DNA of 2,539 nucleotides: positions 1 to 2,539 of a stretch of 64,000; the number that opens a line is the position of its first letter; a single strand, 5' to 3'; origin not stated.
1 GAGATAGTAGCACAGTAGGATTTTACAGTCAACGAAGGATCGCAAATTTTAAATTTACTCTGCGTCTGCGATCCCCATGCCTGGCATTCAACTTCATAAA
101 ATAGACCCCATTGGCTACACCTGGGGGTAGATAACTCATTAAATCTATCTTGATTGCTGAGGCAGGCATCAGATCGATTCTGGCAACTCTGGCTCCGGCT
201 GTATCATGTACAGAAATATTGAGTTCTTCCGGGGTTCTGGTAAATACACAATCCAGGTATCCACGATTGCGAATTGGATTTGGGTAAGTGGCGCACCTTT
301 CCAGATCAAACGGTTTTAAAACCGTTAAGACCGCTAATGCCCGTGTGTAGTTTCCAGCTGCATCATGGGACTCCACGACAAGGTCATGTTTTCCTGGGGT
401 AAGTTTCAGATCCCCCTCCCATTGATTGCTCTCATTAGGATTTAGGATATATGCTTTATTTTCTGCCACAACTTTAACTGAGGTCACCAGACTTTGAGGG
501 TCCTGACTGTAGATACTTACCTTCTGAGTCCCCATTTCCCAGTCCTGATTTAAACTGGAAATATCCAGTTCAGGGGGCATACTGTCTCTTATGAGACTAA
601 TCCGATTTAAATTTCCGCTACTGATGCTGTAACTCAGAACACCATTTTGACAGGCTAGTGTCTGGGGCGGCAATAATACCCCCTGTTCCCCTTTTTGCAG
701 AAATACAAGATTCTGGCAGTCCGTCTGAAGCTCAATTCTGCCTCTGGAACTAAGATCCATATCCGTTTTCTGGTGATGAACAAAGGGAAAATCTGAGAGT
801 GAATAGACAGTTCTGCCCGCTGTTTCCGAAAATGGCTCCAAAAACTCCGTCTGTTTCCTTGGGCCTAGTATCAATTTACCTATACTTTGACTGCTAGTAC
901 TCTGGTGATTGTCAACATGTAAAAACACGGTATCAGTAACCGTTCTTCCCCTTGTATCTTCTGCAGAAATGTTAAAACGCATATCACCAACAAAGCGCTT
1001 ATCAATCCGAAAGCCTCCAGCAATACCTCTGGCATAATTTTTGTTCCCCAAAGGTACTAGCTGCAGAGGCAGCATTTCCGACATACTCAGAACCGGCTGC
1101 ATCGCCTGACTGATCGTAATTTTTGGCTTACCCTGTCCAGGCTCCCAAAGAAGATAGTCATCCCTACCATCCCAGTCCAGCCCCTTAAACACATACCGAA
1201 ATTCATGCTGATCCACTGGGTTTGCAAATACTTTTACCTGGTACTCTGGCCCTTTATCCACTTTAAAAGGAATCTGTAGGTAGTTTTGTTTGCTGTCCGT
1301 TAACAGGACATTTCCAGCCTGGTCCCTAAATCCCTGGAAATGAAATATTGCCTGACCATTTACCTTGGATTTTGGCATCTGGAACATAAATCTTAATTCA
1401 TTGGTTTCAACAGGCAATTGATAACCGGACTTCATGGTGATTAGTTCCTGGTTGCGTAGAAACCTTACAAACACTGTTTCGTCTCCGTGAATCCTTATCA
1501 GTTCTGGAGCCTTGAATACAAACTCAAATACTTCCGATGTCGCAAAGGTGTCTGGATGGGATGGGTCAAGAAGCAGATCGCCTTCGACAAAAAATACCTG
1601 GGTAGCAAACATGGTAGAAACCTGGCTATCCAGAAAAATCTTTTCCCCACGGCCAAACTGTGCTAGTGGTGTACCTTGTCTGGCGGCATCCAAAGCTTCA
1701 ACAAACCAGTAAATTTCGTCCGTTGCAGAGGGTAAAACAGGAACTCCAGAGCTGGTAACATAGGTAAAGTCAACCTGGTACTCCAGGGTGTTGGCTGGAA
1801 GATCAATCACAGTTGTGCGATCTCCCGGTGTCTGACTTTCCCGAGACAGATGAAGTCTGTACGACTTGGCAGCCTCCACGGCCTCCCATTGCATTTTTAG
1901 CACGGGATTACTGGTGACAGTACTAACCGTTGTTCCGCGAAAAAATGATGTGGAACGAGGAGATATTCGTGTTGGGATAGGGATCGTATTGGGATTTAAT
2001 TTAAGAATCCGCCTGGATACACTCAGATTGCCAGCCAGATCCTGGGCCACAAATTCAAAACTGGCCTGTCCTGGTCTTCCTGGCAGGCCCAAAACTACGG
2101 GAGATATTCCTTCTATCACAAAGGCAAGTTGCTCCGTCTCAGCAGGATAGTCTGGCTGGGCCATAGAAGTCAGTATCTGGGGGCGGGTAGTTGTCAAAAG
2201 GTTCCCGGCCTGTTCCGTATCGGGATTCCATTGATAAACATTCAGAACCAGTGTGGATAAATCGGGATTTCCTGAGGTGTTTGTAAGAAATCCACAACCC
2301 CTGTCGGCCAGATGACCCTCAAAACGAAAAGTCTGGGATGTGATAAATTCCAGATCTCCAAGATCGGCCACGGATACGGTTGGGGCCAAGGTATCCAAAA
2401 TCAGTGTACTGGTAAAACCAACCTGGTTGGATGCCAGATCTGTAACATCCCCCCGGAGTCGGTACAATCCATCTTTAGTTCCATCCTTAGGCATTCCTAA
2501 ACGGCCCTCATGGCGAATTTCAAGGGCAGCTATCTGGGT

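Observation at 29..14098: Two tandem paralogous giant (2288 and ~2374 aa) T9SS-sorted surface proteins encoded directly downstream of pilA in a type IV pilus operon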

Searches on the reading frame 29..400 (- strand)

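Call 25: search_protein_families(library=ncbifam, proteins=[window:29-400:-], max_evalue=0.01)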
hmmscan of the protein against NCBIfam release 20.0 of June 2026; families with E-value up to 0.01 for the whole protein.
window:29-400:- (123 aa): 3 families
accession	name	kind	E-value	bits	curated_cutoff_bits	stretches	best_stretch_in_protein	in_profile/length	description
TIGR04183.1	Por_Secre_tail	domain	1.5e-06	28.1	23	1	39-115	2-69/72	T9SS type A sorting domain-containing protein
NF033707.1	T9SS_sortase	equivalog_domain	3.8e-05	21.5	420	1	1-108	962-1079/1095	type IX secretion system sortase PorU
NF052323.1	T9SSA_dep_M6i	equivalog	0.00015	19.8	600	1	31-123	953-1043/1043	T9SS-dependent M6-like inactivated metalloprotease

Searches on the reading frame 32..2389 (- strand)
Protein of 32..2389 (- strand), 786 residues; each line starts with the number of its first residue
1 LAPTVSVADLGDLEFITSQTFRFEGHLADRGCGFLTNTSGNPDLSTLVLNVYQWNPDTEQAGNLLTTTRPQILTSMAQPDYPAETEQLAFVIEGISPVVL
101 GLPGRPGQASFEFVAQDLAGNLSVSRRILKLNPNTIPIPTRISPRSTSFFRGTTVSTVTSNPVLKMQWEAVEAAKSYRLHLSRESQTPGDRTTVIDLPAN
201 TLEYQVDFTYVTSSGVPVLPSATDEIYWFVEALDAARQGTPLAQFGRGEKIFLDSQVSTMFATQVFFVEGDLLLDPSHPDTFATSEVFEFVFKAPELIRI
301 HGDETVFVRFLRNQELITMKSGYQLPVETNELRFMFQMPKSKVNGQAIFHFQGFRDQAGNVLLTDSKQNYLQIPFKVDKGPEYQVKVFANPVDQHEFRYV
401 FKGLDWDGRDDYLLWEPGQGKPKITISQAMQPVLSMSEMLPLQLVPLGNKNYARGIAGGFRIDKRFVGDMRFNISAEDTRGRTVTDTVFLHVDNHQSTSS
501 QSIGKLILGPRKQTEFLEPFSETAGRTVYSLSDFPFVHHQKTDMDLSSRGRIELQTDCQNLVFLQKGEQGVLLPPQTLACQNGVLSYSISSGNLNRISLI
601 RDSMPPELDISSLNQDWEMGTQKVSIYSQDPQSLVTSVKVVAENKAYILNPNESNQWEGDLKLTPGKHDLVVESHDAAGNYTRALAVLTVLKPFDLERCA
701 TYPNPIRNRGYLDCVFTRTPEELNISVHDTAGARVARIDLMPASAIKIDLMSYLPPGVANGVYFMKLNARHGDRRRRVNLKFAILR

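Call 58: predict_structure(alignment_id=A4)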
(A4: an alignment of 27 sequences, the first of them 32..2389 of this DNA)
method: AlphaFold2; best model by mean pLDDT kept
length: 786 residues; sequences in the alignment: 27
mean_pLDDT: 86.1   pTM: 0.53
mean pLDDT of the five models: 86.1, 85.3, 85.0, 84.7, 84.7
residues with pLDDT >= 90: 358; 70-90: 368; 50-70: 44; < 50: 16
segments of 3 or more residues with pLDDT < 50: 497-508, 512-515
pLDDT, mean of each block of 10 residues (from residue 1): 86 85 89 85 91 89 91 79 79 85 80 92 92 86 93 91 95 93 87 90 94 83 92 88 85 93 92 90 90 93 90 85 78 89 90 92 92 92 82 78 88 88 81 73 89 90 71 87 80 52 45 60 85 69 75 81 88 90 86 87 92 84 91 91 91 89 89 94 92 89 89 92 92 90 89 85 94 91 89
secondary structure, 60 per line:
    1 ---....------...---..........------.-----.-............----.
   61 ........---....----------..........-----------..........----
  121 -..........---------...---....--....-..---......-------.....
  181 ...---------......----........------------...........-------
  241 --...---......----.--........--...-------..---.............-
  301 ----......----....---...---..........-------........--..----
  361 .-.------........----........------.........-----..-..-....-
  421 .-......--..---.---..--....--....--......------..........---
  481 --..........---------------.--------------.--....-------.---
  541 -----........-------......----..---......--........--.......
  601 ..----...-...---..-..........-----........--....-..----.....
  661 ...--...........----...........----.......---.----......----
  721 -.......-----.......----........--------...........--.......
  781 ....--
elements in order (helices of 4 or more, strands of 3 or more residues): E4-7 E14-16 E20-29 E47-55 E60-68 E72-75 E86-95 E107-116 E122-131 E141-143 E147-150 E153-156 E163-168 E176-183 E193-198 E203-207 E223-233 E249-254 E265-269 E272-274 E287-299 E305-310 E315-318 E328-337 E345-352 E370-377 E382-389 E396-404 E423-428 E444-447 E450-453 E456-461 E468-477 E483-492 E526-529 E546-553 E561-566 E576-581 E584-591 E597-602 E607-609 E620-629 E635-642 E645-648 E656-663 E666-676 E681-691 E696-702 E711-716 E722-728 E734-740 E745-749 E761-771 E774-784

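Call 62: fold_search(model_id=the predicted structure, library=pdb)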
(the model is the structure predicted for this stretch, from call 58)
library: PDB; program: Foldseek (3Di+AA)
matches with E <= 10: 1832; with E <= 0.001: 337
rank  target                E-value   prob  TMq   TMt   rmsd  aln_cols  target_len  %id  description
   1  9fx2                  1.2e-13  1.00  0.13  0.09  43.9       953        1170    9  Structure of methylamine activated CD109 (released 2025-03-19)
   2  7sqc_O0               2.8e-12  1.00  0.13  0.10  38.5       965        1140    9  Ciliary C1 central pair apparatus isolated from Chlamydomonas reinhardtii (released 2022-04-13)
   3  9fx3_A                6.3e-12  1.00  0.12  0.09  42.4       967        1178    9  Structure of active human CD109 (released 2025-03-19)
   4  8d82_A                7.2e-12  1.00  0.17  0.20  21.8       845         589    7  Cryo-EM structure of human IL-6 signaling complex in detergent: model containing full extracellular domains (released 2023-03-29)
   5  7s62                  1.3e-11  1.00  0.12  0.08  44.5       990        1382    8  Locally refined protomer structure of native-form oocyte/egg Alpha-2-Macroglobulin (A2Moo) tetramer (released 2022-01-05)
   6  7som_D                1.4e-11  1.00  0.14  0.08  40.8      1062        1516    9  Ciliary C2 central pair apparatus isolated from Chlamydomonas reinhardtii (released 2022-04-13)
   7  9ijj_O                1.4e-11  1.00  0.14  0.10  63.0      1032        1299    9  In situ structure of the central apparatus in mouse sperm axoneme. (released 2025-06-04)
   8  3dmk_A                2.6e-11  1.00  0.18  0.18  31.7       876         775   10  Crystal structure of Down Syndrome Cell Adhesion Molecule (DSCAM) isoform 1.30.30, N-terminal eight Ig domains (released 2008-10-07)
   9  5a42                  7.0e-11  1.00  0.13  0.08  44.7      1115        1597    9  Cryo-EM single particle 3D reconstruction of the native conformation of E. coli alpha-2-macroglobulin (ECAM) (released 2015-07-29)
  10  6grt_A                8.4e-11  1.00  0.14  0.16  33.5       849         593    9  Paired immunoglobulin-like receptor B (PirB) or Leukocyte immunoglobulin-like receptor subfamily B member 3 (LILRB3) f (released 2019-02-06)
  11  9flw_A                1.2e-10  1.00  0.16  0.21  47.9       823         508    7  CryoEM structure of the fragment-6 (3571-4078) in the grappling hook protein A (GhpA) in the bacterium Aureispira sp.  (released 2024-10-16)
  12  7sqc_2B               1.3e-10  1.00  0.16  0.16  43.2       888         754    9  Ciliary C1 central pair apparatus isolated from Chlamydomonas reinhardtii (released 2022-04-13)
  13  4u48                  1.5e-10  1.00  0.14  0.08  42.0      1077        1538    8  Crystal structure of Salmonella alpha-2-macroglobulin (released 2014-09-17)
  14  9u60_E                1.5e-10  1.00  0.12  0.08  43.7       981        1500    9  C3 convertases zymogen C4b2 in loading state (released 2026-01-14)
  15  7r5k_10               1.9e-10  1.00  0.14  0.08  41.0       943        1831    9  Human nuclear pore complex (constricted) (released 2022-06-22)
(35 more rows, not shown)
